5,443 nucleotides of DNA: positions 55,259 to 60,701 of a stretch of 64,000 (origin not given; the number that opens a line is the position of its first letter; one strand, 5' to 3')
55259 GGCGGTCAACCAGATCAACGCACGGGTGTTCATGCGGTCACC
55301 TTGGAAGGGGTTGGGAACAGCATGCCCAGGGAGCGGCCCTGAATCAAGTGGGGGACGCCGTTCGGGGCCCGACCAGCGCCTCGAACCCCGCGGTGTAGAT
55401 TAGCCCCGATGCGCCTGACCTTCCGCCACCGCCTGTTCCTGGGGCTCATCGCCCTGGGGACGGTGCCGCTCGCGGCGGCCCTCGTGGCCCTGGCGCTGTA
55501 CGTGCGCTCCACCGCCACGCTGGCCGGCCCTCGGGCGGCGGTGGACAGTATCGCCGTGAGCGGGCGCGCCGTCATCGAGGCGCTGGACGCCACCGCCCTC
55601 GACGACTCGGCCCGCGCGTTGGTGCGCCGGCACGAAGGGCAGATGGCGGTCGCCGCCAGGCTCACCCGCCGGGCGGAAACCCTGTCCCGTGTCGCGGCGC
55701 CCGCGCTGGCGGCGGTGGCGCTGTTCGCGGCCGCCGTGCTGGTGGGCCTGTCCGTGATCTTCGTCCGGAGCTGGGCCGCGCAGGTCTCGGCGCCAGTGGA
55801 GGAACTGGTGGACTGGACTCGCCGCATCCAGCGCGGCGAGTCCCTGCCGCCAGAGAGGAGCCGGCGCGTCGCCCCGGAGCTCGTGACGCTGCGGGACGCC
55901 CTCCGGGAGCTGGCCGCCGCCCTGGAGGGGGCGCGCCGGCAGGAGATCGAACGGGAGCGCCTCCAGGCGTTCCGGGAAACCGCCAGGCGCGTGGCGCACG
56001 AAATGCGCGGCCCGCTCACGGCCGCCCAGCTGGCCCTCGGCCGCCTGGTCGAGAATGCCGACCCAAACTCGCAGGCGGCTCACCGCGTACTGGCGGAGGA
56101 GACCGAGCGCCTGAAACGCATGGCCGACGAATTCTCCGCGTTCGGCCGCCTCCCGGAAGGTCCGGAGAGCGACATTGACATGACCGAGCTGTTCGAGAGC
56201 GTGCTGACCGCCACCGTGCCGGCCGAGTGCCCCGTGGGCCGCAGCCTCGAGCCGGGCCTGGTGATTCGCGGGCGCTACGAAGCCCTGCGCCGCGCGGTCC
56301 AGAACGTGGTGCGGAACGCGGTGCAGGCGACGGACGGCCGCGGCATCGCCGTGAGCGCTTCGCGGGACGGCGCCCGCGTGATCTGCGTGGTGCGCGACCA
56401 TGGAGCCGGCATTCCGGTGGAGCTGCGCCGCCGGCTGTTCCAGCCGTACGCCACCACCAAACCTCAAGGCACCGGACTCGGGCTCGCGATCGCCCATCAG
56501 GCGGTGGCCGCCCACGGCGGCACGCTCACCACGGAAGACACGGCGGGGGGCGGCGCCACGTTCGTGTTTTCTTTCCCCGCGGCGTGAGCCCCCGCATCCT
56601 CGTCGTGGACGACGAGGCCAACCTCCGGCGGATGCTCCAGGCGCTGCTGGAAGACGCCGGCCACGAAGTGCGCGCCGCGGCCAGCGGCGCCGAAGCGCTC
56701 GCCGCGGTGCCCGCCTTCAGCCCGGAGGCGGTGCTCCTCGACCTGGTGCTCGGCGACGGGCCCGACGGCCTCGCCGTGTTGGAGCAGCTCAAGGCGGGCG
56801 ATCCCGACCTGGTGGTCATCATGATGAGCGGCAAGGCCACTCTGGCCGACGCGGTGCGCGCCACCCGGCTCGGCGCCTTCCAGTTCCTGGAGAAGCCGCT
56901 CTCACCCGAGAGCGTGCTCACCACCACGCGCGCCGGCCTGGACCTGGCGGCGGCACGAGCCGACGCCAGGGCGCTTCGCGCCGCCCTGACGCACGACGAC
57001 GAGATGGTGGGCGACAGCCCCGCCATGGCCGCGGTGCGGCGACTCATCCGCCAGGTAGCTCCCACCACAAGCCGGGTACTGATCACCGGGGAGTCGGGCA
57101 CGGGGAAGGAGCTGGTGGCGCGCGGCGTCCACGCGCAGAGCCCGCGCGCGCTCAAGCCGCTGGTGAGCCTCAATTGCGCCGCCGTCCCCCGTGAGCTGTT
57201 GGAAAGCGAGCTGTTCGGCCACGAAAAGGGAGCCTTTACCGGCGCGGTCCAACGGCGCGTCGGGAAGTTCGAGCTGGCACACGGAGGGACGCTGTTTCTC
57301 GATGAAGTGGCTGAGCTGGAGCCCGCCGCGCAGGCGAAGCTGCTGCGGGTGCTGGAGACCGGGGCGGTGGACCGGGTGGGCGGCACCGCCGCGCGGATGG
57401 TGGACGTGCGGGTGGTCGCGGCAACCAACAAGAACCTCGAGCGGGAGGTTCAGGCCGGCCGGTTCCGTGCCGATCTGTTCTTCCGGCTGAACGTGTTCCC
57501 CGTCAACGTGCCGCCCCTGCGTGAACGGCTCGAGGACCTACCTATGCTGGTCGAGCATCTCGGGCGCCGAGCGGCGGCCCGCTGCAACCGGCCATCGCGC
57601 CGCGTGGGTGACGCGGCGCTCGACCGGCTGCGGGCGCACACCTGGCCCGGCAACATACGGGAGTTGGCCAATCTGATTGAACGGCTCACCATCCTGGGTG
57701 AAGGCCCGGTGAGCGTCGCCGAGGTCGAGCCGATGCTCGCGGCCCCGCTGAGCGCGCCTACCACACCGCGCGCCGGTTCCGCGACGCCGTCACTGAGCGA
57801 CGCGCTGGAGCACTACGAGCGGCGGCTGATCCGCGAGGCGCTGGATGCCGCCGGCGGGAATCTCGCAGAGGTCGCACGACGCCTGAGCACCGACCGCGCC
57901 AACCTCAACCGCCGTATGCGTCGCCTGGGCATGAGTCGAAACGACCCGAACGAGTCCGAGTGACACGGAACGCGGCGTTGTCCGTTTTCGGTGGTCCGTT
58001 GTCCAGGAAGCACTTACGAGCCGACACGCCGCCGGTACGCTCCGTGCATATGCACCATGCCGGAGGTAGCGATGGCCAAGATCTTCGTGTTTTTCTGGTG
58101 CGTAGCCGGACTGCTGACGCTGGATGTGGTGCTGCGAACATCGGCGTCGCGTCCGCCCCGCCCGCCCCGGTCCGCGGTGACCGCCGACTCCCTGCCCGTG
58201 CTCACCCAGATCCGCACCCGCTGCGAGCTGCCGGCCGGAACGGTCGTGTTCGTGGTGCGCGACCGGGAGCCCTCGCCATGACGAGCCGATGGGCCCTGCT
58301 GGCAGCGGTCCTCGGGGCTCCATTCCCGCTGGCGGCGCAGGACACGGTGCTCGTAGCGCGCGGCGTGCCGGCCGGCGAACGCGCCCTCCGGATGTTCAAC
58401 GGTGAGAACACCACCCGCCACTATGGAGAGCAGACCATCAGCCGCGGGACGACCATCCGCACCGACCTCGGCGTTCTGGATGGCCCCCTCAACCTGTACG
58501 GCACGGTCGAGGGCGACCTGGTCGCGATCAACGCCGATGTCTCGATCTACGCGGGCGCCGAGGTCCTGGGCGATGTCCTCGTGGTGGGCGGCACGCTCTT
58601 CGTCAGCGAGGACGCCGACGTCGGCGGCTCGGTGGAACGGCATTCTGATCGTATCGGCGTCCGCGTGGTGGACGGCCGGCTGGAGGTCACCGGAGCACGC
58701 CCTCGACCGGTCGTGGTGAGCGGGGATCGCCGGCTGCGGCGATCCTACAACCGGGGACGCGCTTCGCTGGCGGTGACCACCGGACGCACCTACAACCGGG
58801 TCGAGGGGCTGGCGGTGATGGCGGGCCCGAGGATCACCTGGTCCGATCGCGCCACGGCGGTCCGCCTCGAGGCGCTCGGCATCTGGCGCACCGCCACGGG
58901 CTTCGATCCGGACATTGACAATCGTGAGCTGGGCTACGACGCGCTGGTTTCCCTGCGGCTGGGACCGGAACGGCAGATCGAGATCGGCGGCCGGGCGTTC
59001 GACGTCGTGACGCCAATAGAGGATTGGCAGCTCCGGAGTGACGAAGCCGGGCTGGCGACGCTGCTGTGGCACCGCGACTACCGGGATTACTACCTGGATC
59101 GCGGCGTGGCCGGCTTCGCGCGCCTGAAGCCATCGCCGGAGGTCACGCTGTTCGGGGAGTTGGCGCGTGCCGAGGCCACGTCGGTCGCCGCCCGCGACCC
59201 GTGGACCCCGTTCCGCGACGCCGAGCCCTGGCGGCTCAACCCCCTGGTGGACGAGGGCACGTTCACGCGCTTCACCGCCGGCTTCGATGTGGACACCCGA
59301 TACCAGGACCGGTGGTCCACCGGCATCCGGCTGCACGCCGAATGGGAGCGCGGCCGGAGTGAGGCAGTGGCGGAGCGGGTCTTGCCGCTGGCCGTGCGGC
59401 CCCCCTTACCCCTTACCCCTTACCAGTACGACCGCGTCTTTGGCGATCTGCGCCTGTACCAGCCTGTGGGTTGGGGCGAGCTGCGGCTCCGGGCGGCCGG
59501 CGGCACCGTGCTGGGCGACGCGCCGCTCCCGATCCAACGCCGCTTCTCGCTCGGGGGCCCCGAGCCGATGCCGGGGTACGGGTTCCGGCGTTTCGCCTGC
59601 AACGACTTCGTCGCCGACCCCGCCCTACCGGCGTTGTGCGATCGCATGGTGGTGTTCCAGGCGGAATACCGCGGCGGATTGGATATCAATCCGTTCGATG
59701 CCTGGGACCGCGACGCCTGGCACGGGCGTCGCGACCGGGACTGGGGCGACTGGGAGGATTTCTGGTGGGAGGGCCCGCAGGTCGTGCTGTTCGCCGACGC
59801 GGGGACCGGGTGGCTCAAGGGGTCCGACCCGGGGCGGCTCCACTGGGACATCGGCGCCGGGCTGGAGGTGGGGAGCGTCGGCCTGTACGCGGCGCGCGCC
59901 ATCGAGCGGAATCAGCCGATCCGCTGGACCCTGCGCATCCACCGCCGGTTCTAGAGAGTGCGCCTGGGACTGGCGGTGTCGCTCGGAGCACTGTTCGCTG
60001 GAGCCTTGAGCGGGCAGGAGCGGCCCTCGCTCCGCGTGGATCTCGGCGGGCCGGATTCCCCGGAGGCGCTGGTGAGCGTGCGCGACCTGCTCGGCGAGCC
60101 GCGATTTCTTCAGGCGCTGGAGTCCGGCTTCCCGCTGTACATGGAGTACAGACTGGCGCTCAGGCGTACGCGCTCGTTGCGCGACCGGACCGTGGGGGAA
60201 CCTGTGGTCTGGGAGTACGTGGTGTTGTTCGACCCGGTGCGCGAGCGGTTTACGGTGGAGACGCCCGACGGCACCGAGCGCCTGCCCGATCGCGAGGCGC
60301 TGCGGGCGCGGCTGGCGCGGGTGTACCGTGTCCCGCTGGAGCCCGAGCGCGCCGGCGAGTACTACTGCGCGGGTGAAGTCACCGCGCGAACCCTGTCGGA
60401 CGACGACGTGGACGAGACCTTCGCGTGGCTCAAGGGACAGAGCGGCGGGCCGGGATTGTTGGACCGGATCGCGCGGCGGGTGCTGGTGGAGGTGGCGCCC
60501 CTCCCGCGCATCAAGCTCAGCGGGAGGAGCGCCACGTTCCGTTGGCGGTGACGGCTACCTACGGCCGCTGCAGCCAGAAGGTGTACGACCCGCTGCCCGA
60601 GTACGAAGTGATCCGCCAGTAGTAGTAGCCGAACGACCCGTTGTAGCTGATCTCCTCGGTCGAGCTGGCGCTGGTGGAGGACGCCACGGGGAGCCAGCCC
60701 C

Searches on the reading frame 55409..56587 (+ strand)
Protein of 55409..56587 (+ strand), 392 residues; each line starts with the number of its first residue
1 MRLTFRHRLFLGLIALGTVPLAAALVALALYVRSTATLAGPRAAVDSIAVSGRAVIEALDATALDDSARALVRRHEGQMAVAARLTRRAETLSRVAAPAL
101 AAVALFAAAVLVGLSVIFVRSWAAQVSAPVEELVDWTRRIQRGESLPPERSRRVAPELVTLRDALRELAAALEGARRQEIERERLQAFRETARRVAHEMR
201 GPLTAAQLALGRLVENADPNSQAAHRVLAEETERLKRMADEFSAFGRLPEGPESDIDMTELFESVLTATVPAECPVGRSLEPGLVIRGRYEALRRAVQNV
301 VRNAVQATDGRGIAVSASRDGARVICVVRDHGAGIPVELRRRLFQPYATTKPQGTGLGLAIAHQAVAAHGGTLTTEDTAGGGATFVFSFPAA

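Call 9: search_protein_families(library=pfam, proteins=[window:55409-56587:+])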
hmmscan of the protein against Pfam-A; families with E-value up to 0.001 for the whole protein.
window:55409-56587:+ (392 aa): 2 families
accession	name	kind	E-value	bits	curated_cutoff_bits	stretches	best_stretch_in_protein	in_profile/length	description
PF02518.31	HATPase_c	-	2.5e-24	86.3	26.4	1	291-391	4-109/111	Histidine kinase-, DNA gyrase B-, and HSP90-like ATPase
PF00512.31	HisKA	-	2.2e-07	31.2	26.9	1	190-250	4-65/66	His Kinase A (phospho-acceptor) domain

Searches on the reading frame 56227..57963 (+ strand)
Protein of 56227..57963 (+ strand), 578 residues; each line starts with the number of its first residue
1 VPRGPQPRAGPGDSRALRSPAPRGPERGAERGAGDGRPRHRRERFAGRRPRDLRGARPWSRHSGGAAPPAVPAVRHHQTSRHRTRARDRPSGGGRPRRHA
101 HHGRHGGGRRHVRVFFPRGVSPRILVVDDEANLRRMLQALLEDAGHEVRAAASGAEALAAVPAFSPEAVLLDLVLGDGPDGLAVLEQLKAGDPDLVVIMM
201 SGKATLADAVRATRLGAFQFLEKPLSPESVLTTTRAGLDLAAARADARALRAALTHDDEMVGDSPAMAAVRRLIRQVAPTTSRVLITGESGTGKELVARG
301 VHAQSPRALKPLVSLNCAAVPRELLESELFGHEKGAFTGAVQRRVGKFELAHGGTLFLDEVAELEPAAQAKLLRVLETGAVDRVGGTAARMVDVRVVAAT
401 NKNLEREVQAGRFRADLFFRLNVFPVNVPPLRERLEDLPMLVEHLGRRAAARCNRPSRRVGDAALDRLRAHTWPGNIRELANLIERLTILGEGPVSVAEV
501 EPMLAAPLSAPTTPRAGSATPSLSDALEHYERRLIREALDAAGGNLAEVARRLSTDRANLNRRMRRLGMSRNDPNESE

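Call 9: search_protein_families(library=pfam, proteins=[window:56227-57963:+])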
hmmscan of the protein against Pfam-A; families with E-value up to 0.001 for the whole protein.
window:56227-57963:+ (578 aa): 8 families
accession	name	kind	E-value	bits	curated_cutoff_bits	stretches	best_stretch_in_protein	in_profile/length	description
PF00158.32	Sigma54_activat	-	1.4e-69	233.5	20.2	1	260-426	1-167/168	Sigma-54 interaction domain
PF00072.30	Response_reg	-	9e-24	84.2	30.2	1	124-232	1-108/111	Response regulator receiver domain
PF14532.12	Sigma54_activ_2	-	2.1e-23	83.6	25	1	261-431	1-138/138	Sigma-54 interaction domain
PF25601.1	AAA_lid_14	-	4.5e-18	65.3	27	1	432-498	1-68/87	AAA+ ATPase lid domain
PF02954.25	HTH_8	-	4.5e-07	29.9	22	1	527-566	2-41/42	Bacterial regulatory protein, Fis family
PF07728.20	AAA_5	-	1.3e-06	28.9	22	1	284-404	2-125/139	AAA domain (dynein-related subfamily)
PF01078.27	Mg_chelatase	-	1.8e-06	27.9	20.3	1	339-401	93-157/207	Magnesium chelatase, subunit ChlI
PF00004.35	AAA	-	0.00036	21.4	21.2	1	284-419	1-129/131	ATPase family associated with various cellular activities (AAA)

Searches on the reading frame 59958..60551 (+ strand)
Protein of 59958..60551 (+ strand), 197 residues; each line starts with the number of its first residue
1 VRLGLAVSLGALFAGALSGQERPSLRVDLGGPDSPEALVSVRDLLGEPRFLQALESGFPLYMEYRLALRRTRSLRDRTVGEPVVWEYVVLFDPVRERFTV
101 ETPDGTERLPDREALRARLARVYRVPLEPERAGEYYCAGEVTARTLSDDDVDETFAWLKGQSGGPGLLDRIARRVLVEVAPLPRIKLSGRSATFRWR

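Call 9: search_protein_families(library=pfam, proteins=[window:59958-60551:+])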
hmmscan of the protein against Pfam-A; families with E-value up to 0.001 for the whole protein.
window:59958-60551:+ (197 aa): 1 family
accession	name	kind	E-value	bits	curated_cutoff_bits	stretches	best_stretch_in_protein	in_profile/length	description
PF14334.11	DUF4390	-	2.4e-05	24.3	27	1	47-127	29-112/161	Domain of unknown function (DUF4390)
